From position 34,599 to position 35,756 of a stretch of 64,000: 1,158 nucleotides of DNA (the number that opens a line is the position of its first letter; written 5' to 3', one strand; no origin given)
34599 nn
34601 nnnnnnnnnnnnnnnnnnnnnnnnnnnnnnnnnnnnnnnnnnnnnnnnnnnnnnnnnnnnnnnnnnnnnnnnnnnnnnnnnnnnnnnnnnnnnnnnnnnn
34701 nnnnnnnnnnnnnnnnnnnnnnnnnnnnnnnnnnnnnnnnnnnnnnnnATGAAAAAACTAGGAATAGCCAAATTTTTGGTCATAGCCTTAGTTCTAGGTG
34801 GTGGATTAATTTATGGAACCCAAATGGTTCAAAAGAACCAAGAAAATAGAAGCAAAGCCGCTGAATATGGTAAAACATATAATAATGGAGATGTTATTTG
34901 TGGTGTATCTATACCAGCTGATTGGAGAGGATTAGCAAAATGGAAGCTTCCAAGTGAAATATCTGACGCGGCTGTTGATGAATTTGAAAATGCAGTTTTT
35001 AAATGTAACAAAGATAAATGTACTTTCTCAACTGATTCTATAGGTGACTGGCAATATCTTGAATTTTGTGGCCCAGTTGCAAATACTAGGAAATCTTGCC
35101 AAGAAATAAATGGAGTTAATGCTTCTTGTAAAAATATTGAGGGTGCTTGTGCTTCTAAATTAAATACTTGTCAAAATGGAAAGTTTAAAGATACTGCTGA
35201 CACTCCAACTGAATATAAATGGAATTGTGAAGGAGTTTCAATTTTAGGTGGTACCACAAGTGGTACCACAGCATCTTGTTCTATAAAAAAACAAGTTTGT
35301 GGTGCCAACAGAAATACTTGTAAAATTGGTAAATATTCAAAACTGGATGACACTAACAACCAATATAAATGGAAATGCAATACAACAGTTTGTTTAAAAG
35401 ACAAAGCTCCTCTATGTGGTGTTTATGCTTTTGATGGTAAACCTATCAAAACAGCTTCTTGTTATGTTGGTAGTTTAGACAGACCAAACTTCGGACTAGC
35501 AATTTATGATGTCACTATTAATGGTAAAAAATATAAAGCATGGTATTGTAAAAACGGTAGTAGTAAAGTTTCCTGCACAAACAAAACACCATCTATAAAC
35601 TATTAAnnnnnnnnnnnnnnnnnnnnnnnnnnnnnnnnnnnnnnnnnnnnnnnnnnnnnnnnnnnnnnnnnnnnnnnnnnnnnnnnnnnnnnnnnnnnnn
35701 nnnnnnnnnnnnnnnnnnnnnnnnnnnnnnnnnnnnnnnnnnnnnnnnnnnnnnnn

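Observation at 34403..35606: Near-identical ~240-bp 3' ends of paralogs B and C plus a similar downstream spacer: recent gene conversion or unequal crossover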

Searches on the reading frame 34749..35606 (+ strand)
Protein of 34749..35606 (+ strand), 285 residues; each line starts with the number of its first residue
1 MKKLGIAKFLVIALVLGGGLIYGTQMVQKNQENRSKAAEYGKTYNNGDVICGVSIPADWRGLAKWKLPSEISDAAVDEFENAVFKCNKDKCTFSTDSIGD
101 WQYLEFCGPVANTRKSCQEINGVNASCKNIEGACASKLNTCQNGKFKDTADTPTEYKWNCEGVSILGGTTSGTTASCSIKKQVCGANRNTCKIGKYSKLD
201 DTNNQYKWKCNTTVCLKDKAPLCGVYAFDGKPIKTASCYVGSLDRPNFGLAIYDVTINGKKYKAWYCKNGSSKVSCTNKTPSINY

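Call 8: search_protein_families(library=pfam, proteins=[window:34749-35603:+], max_evalue=1)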
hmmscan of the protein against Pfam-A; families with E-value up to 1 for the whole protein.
window:34749-35603:+ (285 aa): 0 families

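Call 9: search_protein_families(library=ncbifam, proteins=[window:34749-35603:+], max_evalue=1)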
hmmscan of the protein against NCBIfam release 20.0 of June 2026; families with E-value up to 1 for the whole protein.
window:34749-35603:+ (285 aa): 0 families

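Call 10: find_encoding_contigs(protein=window:34749-35606:+, flank=6000, max_places=8)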
Protein window:34749-35606:+ (285 aa): no gene with exactly this product is on record in the collection.

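Call 11: find_homologous_proteins(query=window:34749-35603:+)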
Query window:34749-35603:+ (285 aa): 31 proteins with E <= 0.001 among 436 candidates.
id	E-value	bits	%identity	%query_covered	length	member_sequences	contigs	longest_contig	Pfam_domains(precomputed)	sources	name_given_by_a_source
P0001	5.2e-193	658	100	100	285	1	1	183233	-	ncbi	ncbi:MAG: hypothetical protein WCG91_00785 [Candidatus Shapirobacteria bacterium]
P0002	4.9e-75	270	52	100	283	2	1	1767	-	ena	-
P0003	1.0e-25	109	35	75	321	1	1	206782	-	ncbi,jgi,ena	ncbi:MAG: hypothetical protein WCG91_00775 [Candidatus Shapirobacteria bacterium]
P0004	5.6e-14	70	35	77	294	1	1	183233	-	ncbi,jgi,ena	ncbi:MAG: hypothetical protein WCG91_00790 [Candidatus Shapirobacteria bacterium]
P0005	3.0e-13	68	34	63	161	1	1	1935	-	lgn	-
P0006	7.5e-13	66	49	29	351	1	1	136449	-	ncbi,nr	ncbi:MAG: hypothetical protein PHX34_02020 [Candidatus Shapirobacteria bacterium]|nr:hypothetical pr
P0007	2.8e-12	64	79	12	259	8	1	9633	-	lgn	-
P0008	1.8e-11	62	32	73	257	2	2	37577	-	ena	-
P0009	5.9e-11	60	88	12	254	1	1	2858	-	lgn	-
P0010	6.9e-11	60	75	13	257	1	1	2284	-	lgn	-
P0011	8.1e-11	60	76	15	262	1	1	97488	-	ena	-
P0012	8.5e-11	60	71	14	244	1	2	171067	-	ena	-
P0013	3.3e-10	58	28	73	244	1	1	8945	-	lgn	-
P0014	3.8e-10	57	80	13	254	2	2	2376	-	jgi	-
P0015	2.7e-9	55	29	73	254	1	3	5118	-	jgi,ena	-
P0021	3.2e-8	51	28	73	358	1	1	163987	-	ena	-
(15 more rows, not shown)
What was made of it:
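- The window comes from a MAG (call 11).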

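Call 12: find_encoding_contigs(protein=P0003, flank=8000, max_places=8)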
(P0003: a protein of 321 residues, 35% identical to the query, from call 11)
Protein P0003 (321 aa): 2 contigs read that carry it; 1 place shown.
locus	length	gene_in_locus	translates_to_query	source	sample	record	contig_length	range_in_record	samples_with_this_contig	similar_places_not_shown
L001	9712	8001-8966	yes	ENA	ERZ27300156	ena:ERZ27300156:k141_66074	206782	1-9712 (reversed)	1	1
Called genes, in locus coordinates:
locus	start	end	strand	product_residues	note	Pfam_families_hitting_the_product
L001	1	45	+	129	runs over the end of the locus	PF00410:Ribosomal_S8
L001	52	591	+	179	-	PF00347:Ribosomal_L6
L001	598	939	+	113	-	PF00861:Ribosomal_L18p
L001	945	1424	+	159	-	PF00333:Ribosomal_S5, PF03719:Ribosomal_S5_C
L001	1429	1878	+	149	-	PF00828:Ribosomal_L27A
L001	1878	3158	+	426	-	PF00344:SecY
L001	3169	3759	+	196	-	PF00005:ABC_tran (faint), PF13238:AAA_18 (weak), PF00406:ADK, PF01202:SKI (faint), PF13207:AAA_17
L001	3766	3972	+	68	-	PF01176:eIF-1a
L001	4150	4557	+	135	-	PF00416:Ribosomal_S13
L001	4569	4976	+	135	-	PF00411:Ribosomal_S11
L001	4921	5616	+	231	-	PF00163:Ribosomal_S4, PF01479:S4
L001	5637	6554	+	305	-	PF01193:RNA_pol_L, PF01000:RNA_pol_A_bac, PF03118:RNA_pol_A_CTD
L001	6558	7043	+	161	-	PF01196:Ribosomal_L17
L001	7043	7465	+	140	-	PF00572:Ribosomal_L13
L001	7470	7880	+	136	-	PF00380:Ribosomal_S9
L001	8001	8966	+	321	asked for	-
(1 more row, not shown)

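Call 13: find_encoding_contigs(protein=P0002, flank=8000, max_places=8)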
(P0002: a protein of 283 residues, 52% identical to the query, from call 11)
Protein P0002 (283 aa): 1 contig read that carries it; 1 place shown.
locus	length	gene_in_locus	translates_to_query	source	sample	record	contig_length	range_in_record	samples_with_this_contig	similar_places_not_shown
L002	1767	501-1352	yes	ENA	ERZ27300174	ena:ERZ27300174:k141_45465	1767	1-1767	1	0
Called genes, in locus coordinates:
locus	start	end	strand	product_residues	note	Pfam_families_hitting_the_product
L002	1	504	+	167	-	?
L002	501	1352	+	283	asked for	-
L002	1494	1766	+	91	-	?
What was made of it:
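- On Ectopic gene conversion / concerted evolution between paralogs: Only a 1767-bp contig exists (call 13).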

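Call 17: find_encoding_contigs(protein=P0004, flank=6000, max_places=10)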
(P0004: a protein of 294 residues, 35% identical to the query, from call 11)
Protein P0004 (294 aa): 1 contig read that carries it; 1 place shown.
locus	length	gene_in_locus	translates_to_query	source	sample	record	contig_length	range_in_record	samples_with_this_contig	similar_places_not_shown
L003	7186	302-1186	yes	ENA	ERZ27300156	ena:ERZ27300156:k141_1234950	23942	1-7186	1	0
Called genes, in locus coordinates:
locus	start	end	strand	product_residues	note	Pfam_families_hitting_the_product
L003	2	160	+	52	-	?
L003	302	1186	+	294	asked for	-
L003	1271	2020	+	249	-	PF02673:BacA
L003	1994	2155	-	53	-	-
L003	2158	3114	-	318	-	PF03104:DNA_pol_B_exo1, PF13482:RNase_H_2, PF10108:DNA_pol_B_exo2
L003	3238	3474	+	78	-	-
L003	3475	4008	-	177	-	PF09900:DUF2127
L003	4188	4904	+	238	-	-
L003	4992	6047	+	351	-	PF00154:RecA_N, PF06745:ATPase (weak), PF08423:Rad51, PF27531:MT3502_N, PF21096:RecA_C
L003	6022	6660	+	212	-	PF21982:RecX_HTH1 (faint), PF21981:RecX_HTH3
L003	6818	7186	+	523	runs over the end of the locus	PF12072:RNase_Y_N, PF01966:HD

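Call 18: find_encoding_contigs(protein=P0001, flank=6000, max_places=10)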
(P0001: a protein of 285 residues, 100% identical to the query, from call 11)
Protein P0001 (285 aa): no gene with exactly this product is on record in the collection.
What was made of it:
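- Tried and rejected: Exact look-up of protein C. It failed twice (calls 10, 18), probably because other assemblies break inside the gene.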

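Call 28: find_related_loci(query=A4, collection=genome_contigs, flank=6000)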
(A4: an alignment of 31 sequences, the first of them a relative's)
Query A4 (285 aa) in genome_contigs; peptide patterns used: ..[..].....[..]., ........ (x = any residue, [..] = any of these).
68 stretches matched a pattern; 7 encode a relative of the query (tblastn E <= 1e-3); 7 distinct loci.
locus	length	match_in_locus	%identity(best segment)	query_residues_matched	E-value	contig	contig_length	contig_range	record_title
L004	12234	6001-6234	48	3-82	1e-15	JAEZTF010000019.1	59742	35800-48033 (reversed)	MAG: Candidatus Parcubacteria bacterium isolate OH_PDB_36 k127_1144911, whole genome shotgun sequence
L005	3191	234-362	72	1-43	3e-15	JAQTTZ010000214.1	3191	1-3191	MAG: Bacteriovorax sp. isolate STB_52 NODE_120262_length_3191_cov_6.250000_Sandtown_B, whole genome shotgun sequence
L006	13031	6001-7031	91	4-210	6e-15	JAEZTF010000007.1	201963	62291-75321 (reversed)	MAG: Candidatus Parcubacteria bacterium isolate OH_PDB_36 k127_810633, whole genome shotgun sequence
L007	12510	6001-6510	39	8-210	4e-12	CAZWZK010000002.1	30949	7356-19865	MAG TPA_asm: uncultured Gammaproteobacteria bacterium isolate SRP294416_co1_742 genome assembly, contig: NODE_2537_lengt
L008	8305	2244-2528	40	122-210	2e-10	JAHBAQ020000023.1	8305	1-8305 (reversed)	MAG: Candidatus Shapirobacteria bacterium isolate AQU-07 c_000000163194, whole genome shotgun sequence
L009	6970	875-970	72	8-39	9e-8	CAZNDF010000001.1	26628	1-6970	MAG TPA_asm: uncultured Gammaproteobacteria bacterium isolate SRP192927_co2_67 genome assembly, contig: NODE_2500_length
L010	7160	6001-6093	48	22-52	1e-4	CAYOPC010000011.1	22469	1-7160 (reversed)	MAG TPA_asm: uncultured Gammaproteobacteria bacterium isolate SRP294416_co3_77 genome assembly, contig: NODE_3355_length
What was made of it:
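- It was also not found in GTDB species representatives (call 28).
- Tried and rejected: A scan of GTDB representatives gave seven distant family loci, none with the cassette (call 28).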

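Call 42: find_encoding_contigs(protein=P0012, flank=6000, max_places=2)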
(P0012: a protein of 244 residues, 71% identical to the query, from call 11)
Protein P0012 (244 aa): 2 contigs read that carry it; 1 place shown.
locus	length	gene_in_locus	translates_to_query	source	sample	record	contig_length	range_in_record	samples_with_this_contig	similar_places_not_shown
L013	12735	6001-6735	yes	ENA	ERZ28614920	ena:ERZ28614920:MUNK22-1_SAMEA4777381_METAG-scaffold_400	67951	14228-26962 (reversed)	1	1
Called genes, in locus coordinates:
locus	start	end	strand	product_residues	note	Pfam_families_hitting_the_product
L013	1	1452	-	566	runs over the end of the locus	PF02543:Carbam_trans_N, PF16861:Carbam_trans_C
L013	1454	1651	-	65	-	-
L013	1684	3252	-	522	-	PF13231:PMT_2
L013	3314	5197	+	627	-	PF13522:GATase_6, PF13537:GATase_7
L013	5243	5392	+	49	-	-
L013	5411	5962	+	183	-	PF01765:RRF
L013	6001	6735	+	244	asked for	-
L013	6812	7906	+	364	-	-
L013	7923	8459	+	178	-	-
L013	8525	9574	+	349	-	PF02163:Peptidase_M50, PF04495:GRASP55_65 (weak), PF13180:PDZ_2 (weak), PF17820:PDZ_6 (weak)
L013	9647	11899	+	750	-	PF00404:Dockerin_1 (weak)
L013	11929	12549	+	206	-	-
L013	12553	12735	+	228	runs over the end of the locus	PF00963:Cohesin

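Call 43: find_encoding_contigs(protein=P0007, flank=6000, max_places=2)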
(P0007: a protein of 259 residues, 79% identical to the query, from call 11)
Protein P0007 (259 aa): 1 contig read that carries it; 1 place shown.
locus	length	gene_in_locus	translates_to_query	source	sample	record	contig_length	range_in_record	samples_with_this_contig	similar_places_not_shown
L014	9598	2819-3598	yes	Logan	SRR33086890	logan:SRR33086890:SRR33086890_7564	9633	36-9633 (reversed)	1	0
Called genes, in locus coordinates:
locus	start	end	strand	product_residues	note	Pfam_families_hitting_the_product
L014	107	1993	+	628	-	PF13522:GATase_6, PF13537:GATase_7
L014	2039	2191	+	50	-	-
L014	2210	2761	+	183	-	PF01765:RRF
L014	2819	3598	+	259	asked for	-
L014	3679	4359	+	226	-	-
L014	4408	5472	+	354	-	PF02163:Peptidase_M50, PF04495:GRASP55_65 (weak), PF13180:PDZ_2, PF17820:PDZ_6 (weak)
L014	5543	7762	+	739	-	PF00404:Dockerin_1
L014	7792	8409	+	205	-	-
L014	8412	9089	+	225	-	PF00963:Cohesin (weak)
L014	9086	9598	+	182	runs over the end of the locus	?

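Call 47: search_solved_structures(query=window:34749-35603:+, max_evalue=1)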
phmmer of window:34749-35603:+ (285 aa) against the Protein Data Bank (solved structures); distinct sequences matched with E-value up to 1: 0.
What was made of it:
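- On Known protein families (Pfam / NCBIfam / PDB): No PDB sequence hit (call 47).
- Closest known: Helicobacter pylori bab. Different: Here the genes form a tandem array of cysteine-rich modular proteins with no detectable relation to Bab: there is no Pfam, NCBIfam or PDB match (calls 8, 9, 47).
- Tried and rejected: Pfam, NCBIfam and PDB sequence searches gave nothing (calls 8, 9, 47).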

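Call 48: predict_structure(alignment_id=A4)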
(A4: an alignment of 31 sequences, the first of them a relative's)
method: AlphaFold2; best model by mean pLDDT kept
length: 285 residues; sequences in the alignment: 31
mean_pLDDT: 61.3   pTM: 0.40
mean pLDDT of the five models: 61.3, 59.5, 59.1, 56.8, 55.7
residues with pLDDT >= 90: 52; 70-90: 51; 50-70: 56; < 50: 126
segments of 3 or more residues with pLDDT < 50: 36-81, 88-91, 94-120, 122-125, 225-228, 232-249, 268-285
pLDDT, mean of each block of 10 residues (from residue 1): 65 74 63 51 41 41 34 44 49 46 39 39 59 93 94 92 76 91 85 90 90 85 49 42 42 68 56 35 31
secondary structure, 60 per line:
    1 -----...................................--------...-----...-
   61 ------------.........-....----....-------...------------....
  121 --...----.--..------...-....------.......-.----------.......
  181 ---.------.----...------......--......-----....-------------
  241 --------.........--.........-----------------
elements in order: H6-40 E49-51 H73-81 E83-86 E91-94 E102-104 E117-120 E123-125 E141-143 E145-148 E155-161 E174-180 E196-198 E205-210 E213-218 E224-227 E249-257 E260-268
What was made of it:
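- Tried and rejected: An AF2 model was confident only for the two cysteine modules (aa 130-220) and poor for the cassette (call 48).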

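Call 51: fold_search(model_id=the predicted structure, library=pdb)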
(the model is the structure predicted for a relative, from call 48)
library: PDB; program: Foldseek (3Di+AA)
matches with E <= 10: 138; with E <= 0.001: 0
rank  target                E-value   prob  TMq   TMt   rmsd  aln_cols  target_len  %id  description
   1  7azl_A                6.8e-01  0.02  0.07  0.06  21.8       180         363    8  DNA polymerase sliding clamp from Escherichia coli with peptide 38 bound (released 2021-12-01)
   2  5ftx                  8.9e-01  0.04  0.14  0.08  21.2       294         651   12  Structure of surface layer protein SbsC, domains 4-9 (released 2017-02-22)
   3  6e6b_A                8.9e-01  0.03  0.10  0.06  14.9       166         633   14  Crystal structure of the Protocadherin GammaB4 extracellular domain (released 2019-04-10)
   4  9t31_B                9.4e-01  0.03  0.09  0.11  19.0       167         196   12  Spindlin family member 4 with crystallization epitope mutations G129S:H131E (released 2025-11-05)
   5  8r83_J                9.9e-01  0.08  0.14  0.23  17.7       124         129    8  pentameric IgMFc-AIM complex global refinement (released 2024-11-06)
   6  4uy4_B                9.9e-01  0.04  0.10  0.12  17.5       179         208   12  1.86 A structure of human Spindlin-4 protein in complex with histone H3K4me3 peptide (released 2014-09-24)
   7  7azl_C                1.4e+00  0.02  0.07  0.06  21.2       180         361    7  DNA polymerase sliding clamp from Escherichia coli with peptide 38 bound (released 2021-12-01)
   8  6zyw_E                1.7e+00  0.07  0.10  0.09  15.8       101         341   10  Outer Dynein Arm-Shulin complex - overall structure (Tetrahymena thermophila) (released 2021-01-20)
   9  1t89_B                1.7e+00  0.02  0.08  0.10  18.6       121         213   12  CRYSTAL STRUCTURE OF A HUMAN TYPE III FC GAMMA RECEPTOR IN COMPLEX WITH AN FC FRAGMENT OF IGG1 (HEXAGONAL) (released 2004-09-14)
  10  8yt8_B                1.7e+00  0.02  0.11  0.11  48.0       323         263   10  Cryo-EM structure of the dystrophin glycoprotein complex (released 2024-12-11)
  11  6tql_A                2.0e+00  0.01  0.11  0.11  29.4       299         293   10  Cryo-EM of elastase-treated human uromodulin (UMOD)/Tamm-Horsfall protein (THP) filament (released 2020-11-04)
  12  7azl_D                2.1e+00  0.01  0.07  0.06  21.5       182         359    6  DNA polymerase sliding clamp from Escherichia coli with peptide 38 bound (released 2021-12-01)
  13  9lvk_B                2.3e+00  0.02  0.11  0.05  15.3       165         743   10  Cryo-EM structure of CASTOR1 bound human GATOR2 complex (released 2025-08-13)
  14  2mnw_MODEL_1_A        2.5e+00  0.05  0.10  0.22  21.5       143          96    7  Solution structure of the P22S mutant of N-terminal CS domain of human Shq1 (released 2015-01-14)
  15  9lwf_B                2.5e+00  0.03  0.10  0.06  14.2       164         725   10  Cryo-EM structure of dual sensor bound GATOR2 complex (released 2025-08-13)
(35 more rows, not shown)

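Call 61: find_encoding_contigs(protein=P0006, flank=6000, max_places=2)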
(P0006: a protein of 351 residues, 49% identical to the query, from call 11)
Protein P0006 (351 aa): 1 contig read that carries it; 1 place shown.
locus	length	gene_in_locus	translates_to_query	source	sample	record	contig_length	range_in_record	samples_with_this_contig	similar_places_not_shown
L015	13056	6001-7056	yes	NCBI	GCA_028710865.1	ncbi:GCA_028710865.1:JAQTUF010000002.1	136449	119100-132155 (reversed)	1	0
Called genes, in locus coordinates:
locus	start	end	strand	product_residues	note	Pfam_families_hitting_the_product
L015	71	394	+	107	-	-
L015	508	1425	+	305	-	PF00318:Ribosomal_S2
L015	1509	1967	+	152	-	PF00889:EF_TS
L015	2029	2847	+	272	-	-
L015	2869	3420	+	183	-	PF01765:RRF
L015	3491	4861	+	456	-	-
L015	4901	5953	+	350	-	PF02163:Peptidase_M50, PF04495:GRASP55_65, PF13180:PDZ_2 (weak), PF17820:PDZ_6 (weak)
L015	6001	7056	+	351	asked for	-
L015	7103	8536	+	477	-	PF00404:Dockerin_1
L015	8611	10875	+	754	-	PF00404:Dockerin_1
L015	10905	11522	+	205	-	-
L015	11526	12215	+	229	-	PF00963:Cohesin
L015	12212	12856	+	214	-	PF16656:Pur_ac_phosph_N, PF00404:Dockerin_1 (weak)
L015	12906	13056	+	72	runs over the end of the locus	PF01165:Ribosomal_S21 (faint)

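Call 62: find_encoding_contigs(protein=P0021, flank=6000, max_places=2)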
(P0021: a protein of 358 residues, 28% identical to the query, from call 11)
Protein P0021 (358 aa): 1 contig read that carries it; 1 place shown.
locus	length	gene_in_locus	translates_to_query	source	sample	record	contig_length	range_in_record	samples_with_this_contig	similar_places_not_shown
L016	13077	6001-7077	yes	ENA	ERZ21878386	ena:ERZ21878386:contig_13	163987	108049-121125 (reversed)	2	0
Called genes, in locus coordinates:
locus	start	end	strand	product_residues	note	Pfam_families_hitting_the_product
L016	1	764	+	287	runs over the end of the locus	PF02355:SecD_SecF_C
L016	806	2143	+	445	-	-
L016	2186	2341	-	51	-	-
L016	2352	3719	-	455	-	PF01743:PolyA_pol, PF12627:PolyA_pol_RNAbd, PF01966:HD (weak), PF13735:tRNA_NucTran2_2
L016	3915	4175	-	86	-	PF22976:RRM_10 (weak), PF00076:RRM_1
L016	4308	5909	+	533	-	PF01368:DHH, PF02272:DHHA1, PF17768:RecJ_OB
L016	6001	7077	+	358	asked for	-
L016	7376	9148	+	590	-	PF01336:tRNA_anti-codon, PF00152:tRNA-synt_2, PF02938:GAD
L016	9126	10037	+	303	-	PF00768:Peptidase_S11, PF13354:Beta-lactamase2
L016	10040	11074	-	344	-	-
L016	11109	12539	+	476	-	PF00749:tRNA-synt_1c, PF19269:Anticodon_2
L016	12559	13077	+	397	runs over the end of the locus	PF00932:LTD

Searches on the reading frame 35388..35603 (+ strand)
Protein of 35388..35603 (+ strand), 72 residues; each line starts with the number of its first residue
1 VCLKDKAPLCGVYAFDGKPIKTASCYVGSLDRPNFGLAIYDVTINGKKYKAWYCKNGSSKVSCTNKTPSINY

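Call 25: search_protein_representatives(protein=window:35388-35603:+)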
Query: 72 residues. Proteins with E-value up to 0.001 (for the whole library): 5; up to 1e-10: 1; up to 1e-30: 1. The best 5 are listed.
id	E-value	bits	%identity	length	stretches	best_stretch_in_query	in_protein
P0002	4.4e-42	157.2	100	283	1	1-72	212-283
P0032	1.0e-06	45.0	45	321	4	28-53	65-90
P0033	4.2e-06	43.0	32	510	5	6-41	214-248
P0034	3.2e-05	40.2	39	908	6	34-56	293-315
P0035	4.5e-04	36.5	42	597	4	31-59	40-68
